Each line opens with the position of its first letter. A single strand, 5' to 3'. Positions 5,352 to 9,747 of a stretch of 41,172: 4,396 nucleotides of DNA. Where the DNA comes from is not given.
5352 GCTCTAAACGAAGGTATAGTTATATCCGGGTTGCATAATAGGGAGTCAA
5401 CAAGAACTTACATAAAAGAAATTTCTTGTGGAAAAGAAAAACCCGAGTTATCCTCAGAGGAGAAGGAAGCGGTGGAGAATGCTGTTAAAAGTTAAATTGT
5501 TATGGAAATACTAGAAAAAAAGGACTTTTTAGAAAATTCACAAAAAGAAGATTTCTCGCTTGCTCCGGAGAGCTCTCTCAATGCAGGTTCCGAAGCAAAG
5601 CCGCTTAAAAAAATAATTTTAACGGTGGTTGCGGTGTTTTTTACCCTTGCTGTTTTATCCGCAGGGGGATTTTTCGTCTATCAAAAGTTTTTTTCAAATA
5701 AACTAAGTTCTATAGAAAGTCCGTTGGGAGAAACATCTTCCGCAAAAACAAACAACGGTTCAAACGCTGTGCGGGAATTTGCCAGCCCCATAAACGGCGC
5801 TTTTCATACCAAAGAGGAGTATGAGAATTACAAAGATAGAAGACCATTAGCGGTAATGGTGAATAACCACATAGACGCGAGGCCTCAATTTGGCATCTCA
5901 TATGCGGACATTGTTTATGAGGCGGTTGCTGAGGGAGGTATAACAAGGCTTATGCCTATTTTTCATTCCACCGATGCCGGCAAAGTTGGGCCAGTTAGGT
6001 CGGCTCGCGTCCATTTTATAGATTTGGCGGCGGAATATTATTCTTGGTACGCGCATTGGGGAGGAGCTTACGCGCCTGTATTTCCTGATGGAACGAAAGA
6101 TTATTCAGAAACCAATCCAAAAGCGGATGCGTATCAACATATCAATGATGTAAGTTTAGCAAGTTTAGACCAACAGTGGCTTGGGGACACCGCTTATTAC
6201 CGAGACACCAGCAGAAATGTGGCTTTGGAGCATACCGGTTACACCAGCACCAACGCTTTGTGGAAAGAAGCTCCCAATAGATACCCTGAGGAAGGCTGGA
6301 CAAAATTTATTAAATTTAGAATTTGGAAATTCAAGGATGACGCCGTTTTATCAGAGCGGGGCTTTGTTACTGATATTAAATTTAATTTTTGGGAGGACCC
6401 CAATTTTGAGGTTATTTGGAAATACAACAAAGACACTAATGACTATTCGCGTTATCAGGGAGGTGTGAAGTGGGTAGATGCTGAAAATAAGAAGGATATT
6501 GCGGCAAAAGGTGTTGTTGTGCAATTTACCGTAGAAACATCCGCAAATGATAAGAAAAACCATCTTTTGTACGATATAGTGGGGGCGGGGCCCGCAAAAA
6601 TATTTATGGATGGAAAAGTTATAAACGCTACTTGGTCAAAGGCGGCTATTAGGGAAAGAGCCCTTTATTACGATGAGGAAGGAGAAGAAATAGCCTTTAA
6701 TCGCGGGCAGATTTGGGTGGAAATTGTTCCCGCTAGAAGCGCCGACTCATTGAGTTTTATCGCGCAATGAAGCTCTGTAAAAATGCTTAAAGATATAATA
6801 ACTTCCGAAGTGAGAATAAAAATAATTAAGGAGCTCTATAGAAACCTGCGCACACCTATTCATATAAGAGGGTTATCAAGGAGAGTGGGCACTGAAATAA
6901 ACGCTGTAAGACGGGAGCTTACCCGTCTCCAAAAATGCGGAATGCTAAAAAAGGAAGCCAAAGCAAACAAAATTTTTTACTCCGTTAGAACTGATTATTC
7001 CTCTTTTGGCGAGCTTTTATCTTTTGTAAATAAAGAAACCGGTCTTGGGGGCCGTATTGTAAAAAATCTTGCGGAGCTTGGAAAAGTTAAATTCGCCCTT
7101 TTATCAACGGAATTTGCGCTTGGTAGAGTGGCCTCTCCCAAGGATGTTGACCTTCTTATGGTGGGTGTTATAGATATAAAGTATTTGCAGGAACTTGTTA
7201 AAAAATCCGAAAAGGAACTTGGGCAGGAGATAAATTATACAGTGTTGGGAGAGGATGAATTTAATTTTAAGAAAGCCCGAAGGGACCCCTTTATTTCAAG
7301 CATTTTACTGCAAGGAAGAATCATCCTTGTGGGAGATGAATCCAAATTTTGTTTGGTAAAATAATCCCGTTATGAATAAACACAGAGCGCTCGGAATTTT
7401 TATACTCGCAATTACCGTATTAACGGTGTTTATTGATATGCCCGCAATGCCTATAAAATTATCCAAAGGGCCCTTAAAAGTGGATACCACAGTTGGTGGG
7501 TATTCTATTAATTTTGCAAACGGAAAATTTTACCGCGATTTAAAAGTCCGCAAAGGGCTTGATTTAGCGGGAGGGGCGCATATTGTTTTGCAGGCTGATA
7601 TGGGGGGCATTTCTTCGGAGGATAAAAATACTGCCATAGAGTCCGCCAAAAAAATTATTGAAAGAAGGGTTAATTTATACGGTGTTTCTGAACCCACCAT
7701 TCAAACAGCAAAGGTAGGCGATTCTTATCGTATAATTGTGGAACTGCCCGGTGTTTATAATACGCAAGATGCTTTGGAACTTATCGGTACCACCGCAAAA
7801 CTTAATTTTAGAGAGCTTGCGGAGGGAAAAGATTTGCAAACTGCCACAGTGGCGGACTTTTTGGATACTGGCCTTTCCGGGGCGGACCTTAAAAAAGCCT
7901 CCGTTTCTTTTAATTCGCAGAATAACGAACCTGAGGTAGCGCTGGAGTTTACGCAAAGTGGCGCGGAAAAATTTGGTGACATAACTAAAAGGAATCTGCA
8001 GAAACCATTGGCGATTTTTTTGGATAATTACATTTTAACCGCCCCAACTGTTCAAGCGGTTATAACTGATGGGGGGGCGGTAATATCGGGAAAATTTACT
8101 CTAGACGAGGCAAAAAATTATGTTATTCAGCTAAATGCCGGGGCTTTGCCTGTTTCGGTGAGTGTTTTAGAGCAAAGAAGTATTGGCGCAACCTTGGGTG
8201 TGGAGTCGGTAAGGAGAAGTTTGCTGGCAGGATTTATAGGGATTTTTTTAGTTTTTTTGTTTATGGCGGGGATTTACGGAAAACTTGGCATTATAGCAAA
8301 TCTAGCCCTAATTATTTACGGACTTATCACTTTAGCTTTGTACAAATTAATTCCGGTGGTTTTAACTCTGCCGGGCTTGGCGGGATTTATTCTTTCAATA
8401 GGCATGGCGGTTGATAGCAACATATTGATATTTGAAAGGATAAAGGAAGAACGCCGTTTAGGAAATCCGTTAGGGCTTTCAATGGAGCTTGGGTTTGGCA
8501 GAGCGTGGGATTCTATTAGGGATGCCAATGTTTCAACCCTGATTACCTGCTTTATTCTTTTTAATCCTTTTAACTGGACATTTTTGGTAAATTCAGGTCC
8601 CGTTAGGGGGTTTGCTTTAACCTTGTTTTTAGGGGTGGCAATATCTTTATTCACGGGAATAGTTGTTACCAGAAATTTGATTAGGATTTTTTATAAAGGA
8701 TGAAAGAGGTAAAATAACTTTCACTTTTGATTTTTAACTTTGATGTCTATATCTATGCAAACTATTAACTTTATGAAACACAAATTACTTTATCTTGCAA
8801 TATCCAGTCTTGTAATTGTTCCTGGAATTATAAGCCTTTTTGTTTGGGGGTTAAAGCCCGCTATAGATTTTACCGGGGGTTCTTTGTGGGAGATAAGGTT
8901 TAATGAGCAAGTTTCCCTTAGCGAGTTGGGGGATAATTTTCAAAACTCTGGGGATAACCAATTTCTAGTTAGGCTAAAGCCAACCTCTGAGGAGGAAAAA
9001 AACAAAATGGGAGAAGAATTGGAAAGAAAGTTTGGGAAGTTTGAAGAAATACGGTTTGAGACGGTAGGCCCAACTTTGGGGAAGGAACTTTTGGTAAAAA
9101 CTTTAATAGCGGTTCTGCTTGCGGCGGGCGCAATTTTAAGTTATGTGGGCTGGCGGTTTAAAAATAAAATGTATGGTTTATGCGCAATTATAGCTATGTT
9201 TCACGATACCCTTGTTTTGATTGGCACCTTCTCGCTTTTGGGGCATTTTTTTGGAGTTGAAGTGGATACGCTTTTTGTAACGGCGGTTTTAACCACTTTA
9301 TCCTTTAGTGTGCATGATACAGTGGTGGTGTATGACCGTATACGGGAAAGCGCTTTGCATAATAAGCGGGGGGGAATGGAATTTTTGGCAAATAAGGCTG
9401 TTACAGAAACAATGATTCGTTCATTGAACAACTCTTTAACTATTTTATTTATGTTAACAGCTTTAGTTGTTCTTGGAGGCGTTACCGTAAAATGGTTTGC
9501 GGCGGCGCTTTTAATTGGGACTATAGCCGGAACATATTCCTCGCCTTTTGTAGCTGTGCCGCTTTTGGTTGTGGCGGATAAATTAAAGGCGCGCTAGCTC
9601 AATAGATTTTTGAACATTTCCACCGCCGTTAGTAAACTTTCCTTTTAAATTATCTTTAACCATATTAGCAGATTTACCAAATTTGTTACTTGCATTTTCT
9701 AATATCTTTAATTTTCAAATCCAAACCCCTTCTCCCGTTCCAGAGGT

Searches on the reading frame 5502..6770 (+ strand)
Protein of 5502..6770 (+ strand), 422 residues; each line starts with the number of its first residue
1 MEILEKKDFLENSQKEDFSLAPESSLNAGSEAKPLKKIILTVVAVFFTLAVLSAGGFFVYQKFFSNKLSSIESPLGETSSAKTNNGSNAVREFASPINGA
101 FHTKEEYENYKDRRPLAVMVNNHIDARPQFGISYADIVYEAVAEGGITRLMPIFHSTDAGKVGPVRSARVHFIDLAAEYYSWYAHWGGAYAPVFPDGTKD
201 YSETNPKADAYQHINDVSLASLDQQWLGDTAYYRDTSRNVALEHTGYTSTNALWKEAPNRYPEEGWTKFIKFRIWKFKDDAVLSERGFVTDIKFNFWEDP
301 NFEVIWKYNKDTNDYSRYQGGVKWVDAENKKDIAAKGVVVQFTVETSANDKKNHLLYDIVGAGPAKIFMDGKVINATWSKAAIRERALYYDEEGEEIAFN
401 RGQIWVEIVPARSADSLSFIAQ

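Call 55: search_protein_families(library=pfam, proteins=[window:5502-6770:+], max_evalue=0.0001)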
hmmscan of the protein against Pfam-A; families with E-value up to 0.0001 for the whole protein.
window:5502-6770:+ (422 aa): 2 families
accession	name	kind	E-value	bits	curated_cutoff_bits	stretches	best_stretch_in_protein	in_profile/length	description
PF11258.13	DUF3048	-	1.1e-37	129.9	25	1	108-259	9-144/148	Protein of unknown function (DUF3048) N-terminal domain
PF17479.7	DUF3048_C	-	1.9e-25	89.9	25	1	295-406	4-114/114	Protein of unknown function (DUF3048) C-terminal domain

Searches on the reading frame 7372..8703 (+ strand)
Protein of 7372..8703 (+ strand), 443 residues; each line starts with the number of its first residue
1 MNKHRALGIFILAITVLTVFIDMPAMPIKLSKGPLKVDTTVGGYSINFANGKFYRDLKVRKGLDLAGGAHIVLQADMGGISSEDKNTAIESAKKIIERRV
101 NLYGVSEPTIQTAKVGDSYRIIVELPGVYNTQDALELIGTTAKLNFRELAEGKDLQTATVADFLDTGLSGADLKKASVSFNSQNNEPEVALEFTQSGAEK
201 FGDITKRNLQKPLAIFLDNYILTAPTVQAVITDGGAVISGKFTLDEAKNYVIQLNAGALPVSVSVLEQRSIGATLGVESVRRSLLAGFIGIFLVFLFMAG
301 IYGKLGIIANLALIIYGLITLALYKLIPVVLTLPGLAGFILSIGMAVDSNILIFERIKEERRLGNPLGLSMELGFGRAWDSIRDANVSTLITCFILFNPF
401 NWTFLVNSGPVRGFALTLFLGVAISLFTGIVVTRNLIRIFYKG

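Call 55: search_protein_families(library=pfam, proteins=[window:7372-8703:+], max_evalue=0.0001)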
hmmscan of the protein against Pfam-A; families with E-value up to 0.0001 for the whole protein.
window:7372-8703:+ (443 aa): 4 families
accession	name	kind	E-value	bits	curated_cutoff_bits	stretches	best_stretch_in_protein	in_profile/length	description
PF22599.2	SecDF_P1_head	-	5.2e-30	104.1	27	1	165-261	18-114/114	SecDF, P1 head subdomain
PF21760.3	SecD_1st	-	1.8e-19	69.4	27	1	89-150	1-59/60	Protein translocase subunit SecDF, P1 domain, N-terminal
PF02355.23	SecD_SecF_C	-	1.9e-08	34.4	20.5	1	262-440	12-186/189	Protein export membrane protein SecD/SecF, C-terminal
PF00873.25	ACR_tran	-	1.5e-05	23.3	28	1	262-433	315-482/1021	AcrB/AcrD/AcrF family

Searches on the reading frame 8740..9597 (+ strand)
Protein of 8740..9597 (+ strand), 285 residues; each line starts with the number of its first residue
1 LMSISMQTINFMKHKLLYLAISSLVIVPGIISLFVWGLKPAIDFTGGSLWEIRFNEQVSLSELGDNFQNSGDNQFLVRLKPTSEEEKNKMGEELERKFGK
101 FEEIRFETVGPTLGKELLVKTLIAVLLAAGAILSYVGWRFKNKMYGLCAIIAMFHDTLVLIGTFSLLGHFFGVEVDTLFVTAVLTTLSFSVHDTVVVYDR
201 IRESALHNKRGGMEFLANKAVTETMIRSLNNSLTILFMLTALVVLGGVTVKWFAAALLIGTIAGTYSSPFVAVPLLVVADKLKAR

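Call 55: search_protein_families(library=pfam, proteins=[window:8740-9597:+], max_evalue=0.0001)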
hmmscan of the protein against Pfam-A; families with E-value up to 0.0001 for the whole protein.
window:8740-9597:+ (285 aa): 1 family
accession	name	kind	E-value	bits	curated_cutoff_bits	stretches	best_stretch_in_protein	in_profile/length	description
PF02355.23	SecD_SecF_C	-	1.9e-48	164.9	20.5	1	93-278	5-185/189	Protein export membrane protein SecD/SecF, C-terminal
